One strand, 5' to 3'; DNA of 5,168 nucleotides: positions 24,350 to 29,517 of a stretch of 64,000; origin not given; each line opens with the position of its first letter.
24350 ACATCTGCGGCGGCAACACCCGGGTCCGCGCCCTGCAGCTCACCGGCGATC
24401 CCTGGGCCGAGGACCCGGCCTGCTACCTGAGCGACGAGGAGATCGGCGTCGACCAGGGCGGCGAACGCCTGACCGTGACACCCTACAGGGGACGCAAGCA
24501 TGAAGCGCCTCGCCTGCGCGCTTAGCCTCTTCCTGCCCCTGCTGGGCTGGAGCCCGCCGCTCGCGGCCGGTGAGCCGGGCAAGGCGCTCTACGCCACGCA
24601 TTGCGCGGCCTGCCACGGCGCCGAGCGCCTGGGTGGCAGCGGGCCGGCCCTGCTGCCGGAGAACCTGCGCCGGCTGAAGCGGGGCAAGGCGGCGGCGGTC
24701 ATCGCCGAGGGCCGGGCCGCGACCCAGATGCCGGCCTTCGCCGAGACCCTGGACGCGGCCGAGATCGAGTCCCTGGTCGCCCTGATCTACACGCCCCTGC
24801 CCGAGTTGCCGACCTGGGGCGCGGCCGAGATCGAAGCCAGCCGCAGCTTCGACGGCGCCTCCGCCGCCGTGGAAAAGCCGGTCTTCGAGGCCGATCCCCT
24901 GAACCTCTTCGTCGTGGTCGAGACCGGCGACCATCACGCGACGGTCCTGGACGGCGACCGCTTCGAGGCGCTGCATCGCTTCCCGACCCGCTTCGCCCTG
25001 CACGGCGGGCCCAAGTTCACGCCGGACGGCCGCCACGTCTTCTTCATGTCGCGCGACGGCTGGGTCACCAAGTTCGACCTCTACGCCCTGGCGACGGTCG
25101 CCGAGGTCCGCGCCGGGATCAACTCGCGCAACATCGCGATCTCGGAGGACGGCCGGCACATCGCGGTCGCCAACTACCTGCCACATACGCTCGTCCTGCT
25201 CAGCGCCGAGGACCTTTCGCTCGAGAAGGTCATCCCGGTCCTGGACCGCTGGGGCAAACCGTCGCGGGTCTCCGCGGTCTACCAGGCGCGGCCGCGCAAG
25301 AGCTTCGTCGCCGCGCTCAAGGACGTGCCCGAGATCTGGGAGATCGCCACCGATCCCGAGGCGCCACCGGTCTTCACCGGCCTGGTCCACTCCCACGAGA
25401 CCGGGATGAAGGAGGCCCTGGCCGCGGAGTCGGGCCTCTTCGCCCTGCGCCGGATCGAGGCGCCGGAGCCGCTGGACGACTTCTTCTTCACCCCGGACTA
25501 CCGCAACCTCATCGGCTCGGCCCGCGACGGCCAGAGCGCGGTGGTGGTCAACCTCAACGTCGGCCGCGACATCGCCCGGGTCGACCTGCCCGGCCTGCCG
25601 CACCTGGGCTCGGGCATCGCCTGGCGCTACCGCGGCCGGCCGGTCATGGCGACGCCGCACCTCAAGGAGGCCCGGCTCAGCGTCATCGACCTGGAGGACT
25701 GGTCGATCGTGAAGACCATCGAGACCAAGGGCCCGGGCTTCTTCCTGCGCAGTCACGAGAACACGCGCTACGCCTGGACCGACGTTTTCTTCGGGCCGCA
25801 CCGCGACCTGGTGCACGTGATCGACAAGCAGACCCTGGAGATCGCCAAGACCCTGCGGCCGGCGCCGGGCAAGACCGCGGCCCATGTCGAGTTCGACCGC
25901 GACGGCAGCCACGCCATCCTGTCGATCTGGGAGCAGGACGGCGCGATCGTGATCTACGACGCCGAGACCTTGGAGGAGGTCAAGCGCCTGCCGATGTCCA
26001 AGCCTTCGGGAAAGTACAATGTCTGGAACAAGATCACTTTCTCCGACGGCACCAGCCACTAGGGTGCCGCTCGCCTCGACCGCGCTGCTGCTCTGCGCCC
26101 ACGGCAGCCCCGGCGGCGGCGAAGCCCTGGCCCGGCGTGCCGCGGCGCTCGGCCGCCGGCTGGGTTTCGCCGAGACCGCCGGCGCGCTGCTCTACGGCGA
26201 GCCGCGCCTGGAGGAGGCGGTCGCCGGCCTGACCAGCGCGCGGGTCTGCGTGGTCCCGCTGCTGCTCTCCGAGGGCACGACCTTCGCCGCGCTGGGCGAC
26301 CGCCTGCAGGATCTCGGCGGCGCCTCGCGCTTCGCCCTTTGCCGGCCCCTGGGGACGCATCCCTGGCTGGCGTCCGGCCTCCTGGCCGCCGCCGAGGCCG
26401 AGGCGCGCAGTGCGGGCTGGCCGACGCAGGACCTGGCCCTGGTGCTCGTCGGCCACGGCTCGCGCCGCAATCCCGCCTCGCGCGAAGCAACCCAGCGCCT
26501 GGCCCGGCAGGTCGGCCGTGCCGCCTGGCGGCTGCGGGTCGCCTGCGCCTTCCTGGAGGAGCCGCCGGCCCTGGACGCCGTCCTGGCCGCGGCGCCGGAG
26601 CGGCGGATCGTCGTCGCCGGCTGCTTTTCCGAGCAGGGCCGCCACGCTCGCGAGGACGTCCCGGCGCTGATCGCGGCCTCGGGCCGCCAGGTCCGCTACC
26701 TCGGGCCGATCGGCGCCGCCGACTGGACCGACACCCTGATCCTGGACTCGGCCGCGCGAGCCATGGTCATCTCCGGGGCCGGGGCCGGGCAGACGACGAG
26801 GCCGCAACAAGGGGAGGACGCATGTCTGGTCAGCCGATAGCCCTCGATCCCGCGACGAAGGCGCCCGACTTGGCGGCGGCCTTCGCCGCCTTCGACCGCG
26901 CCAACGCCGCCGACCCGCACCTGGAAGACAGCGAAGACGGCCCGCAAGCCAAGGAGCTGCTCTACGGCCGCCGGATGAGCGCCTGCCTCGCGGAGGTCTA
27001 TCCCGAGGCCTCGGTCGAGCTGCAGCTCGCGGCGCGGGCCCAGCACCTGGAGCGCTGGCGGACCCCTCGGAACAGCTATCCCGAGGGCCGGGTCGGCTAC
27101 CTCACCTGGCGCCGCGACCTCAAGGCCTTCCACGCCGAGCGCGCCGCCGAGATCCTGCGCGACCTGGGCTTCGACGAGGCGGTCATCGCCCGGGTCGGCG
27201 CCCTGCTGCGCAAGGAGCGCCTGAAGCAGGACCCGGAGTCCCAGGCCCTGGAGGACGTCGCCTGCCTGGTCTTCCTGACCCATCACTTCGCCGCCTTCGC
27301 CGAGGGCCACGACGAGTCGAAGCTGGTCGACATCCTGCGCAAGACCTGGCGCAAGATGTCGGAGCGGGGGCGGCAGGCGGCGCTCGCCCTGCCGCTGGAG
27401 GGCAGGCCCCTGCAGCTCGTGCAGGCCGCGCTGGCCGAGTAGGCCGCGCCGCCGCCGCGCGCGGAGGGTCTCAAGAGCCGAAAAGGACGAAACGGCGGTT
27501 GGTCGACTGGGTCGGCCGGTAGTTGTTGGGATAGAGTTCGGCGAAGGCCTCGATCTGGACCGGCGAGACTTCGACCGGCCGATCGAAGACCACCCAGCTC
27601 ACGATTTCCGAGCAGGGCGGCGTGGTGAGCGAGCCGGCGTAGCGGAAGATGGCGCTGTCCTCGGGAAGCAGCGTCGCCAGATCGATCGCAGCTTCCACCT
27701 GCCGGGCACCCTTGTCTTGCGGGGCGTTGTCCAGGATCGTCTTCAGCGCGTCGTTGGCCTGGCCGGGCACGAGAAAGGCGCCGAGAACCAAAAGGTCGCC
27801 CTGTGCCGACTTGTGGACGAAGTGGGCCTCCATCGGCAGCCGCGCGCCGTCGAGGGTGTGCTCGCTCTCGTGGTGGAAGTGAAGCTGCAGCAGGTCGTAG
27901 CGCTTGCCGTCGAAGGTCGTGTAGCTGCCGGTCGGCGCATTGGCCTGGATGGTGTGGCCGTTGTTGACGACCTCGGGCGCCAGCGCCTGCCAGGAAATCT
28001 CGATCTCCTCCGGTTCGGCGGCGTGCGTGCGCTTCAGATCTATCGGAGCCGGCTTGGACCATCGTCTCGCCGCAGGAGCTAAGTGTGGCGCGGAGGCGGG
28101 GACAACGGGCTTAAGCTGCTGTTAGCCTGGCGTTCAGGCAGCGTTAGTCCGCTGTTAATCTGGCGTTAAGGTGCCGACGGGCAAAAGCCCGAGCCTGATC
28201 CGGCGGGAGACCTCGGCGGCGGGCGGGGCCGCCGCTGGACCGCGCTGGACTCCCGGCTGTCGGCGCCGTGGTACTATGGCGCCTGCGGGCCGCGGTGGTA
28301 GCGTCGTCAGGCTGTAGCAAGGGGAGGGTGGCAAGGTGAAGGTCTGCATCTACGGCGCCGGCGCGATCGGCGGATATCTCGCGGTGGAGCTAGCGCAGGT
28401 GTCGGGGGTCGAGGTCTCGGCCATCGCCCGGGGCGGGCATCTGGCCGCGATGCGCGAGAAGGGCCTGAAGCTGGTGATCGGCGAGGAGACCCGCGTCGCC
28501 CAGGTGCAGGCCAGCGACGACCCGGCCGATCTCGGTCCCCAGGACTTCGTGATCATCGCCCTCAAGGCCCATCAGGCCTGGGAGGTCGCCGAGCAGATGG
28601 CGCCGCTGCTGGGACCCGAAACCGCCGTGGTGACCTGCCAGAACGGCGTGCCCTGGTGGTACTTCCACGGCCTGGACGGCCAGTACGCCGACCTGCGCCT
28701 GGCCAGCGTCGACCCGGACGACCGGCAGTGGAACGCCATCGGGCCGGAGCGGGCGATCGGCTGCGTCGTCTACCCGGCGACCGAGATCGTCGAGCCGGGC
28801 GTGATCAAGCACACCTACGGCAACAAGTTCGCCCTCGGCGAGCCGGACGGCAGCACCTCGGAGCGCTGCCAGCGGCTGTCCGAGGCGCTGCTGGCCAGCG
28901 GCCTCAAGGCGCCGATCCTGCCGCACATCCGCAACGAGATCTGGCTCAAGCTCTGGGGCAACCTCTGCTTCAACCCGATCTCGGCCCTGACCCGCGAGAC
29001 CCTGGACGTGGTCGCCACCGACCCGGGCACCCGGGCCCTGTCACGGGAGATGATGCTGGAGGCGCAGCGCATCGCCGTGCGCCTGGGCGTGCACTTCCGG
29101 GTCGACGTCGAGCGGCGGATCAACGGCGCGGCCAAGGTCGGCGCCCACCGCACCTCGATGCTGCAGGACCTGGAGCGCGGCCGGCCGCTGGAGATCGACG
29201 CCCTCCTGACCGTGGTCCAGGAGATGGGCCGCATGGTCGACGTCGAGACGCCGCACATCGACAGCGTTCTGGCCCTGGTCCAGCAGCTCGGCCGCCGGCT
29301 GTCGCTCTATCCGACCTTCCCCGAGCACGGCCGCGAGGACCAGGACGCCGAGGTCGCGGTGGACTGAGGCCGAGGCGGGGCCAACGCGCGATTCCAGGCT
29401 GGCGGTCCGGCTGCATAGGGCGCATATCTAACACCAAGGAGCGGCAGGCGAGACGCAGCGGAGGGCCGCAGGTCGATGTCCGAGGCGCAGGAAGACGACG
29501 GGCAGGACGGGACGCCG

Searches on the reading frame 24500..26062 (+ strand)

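Call 66: search_protein_families(library=pfam, proteins=[window:24500-26062:+], max_evalue=0.00001)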
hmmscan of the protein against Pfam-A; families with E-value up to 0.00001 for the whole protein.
window:24500-26062:+ (520 aa): 4 families
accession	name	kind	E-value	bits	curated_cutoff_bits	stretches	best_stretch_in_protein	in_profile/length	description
PF02239.22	Cytochrom_D1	-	5.2e-109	364.6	25.5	2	315-511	163-368/368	Cytochrome D1 heme domain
PF13442.11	Cytochrome_CBB3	-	1.7e-12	47.9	27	1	23-94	2-66/68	Cytochrome C oxidase, cbb3-type, subunit III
PF25174.1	Beta-prop_THOC3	-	2.6e-08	33.6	305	0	345-498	24-168/272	THOC3 beta-propeller domain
PF00034.26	Cytochrom_C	-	1e-06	30.4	21.3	1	25-96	2-86/90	Cytochrome c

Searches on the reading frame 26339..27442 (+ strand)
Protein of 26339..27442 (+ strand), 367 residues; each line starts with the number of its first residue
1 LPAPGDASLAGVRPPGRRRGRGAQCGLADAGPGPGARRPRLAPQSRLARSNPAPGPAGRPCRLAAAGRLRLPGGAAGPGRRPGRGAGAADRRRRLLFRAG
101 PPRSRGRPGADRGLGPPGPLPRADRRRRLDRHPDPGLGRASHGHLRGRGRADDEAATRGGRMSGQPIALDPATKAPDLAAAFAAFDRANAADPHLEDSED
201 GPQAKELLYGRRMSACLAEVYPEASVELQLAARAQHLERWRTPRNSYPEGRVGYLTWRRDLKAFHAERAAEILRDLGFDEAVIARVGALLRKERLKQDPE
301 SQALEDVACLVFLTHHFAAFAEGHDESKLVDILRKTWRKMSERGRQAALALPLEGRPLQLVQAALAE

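Call 9: search_protein_families(library=pfam, proteins=[window:26339-27442:+])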
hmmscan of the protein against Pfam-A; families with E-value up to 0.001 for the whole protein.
window:26339-27442:+ (367 aa): 1 family
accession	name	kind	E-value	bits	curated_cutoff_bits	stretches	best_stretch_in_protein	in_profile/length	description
PF13875.12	DUF4202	-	3.2e-75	252.4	35.1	1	180-361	2-183/183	Domain of unknown function (DUF4202)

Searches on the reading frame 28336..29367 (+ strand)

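Call 9: search_protein_families(library=pfam, proteins=[window:28336-29367:+])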
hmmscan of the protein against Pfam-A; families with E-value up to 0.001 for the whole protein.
window:28336-29367:+ (343 aa): 2 families
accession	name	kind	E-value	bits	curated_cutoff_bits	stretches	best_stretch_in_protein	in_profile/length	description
PF08546.17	ApbA_C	-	2.9e-29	102.4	22.7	1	198-317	2-123/125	Ketopantoate reductase PanE/ApbA C terminal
PF02558.23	ApbA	-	5.5e-26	91.4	22.2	1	3-169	1-147/150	Ketopantoate reductase PanE/ApbA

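Call 67: search_protein_families(library=ncbifam, proteins=[window:28336-29367:+], max_evalue=1e-10)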
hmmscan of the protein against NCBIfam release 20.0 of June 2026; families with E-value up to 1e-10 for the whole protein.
window:28336-29367:+ (343 aa): 13 families
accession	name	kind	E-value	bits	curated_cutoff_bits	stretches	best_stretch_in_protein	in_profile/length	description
NF005089.0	PRK06522.1-4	subfamily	2.2e-151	503.8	223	1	1-324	1-323/326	2-dehydropantoate 2-reductase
TIGR00745.1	apbA_panE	subfamily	1.1e-52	179.2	141.35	1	2-320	1-303/305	2-dehydropantoate 2-reductase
NF005091.0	PRK06522.2-2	equivalog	1.1e-51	175.9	252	2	124-317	106-295/302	2-dehydropantoate 2-reductase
NF004887.0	PRK06249.1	equivalog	3.3e-34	118.5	360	2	133-319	118-311/316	putative 2-dehydropantoate 2-reductase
NF005094.0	PRK06522.2-5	equivalog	3.3e-27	95.6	382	1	1-314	1-297/307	2-dehydropantoate 2-reductase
NF005092.1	PRK06522.2-3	equivalog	1.6e-26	93.1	500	2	138-316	113-292/296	2-dehydropantoate 2-reductase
NF005088.0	PRK06522.1-2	subfamily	6.9e-24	84.5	371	1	151-315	131-298/308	2-dehydropantoate 2-reductase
NF009542.0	PRK12921.1-4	equivalog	8.1e-24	84.4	288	1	176-316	139-280/286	oxidoreductase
NF006083.0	PRK08229.1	equivalog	2.2e-23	82.8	371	1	1-105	3-110/341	2-dehydropantoate 2-reductase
NF005093.0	PRK06522.2-4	equivalog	2.8e-17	63.1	308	0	1-105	4-106/304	2-dehydropantoate 2-reductase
NF004311.0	PRK05708.1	equivalog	3.8e-15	55.5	378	0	3-105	5-107/305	putative 2-dehydropantoate 2-reductase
NF009541.0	PRK12921.1-1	equivalog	5.7e-13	48.8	338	0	183-315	157-289/297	oxidoreductase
NF005087.0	PRK06522.1-1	equivalog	8.4e-11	41.5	351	0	1-105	1-100/296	2-dehydropantoate 2-reductase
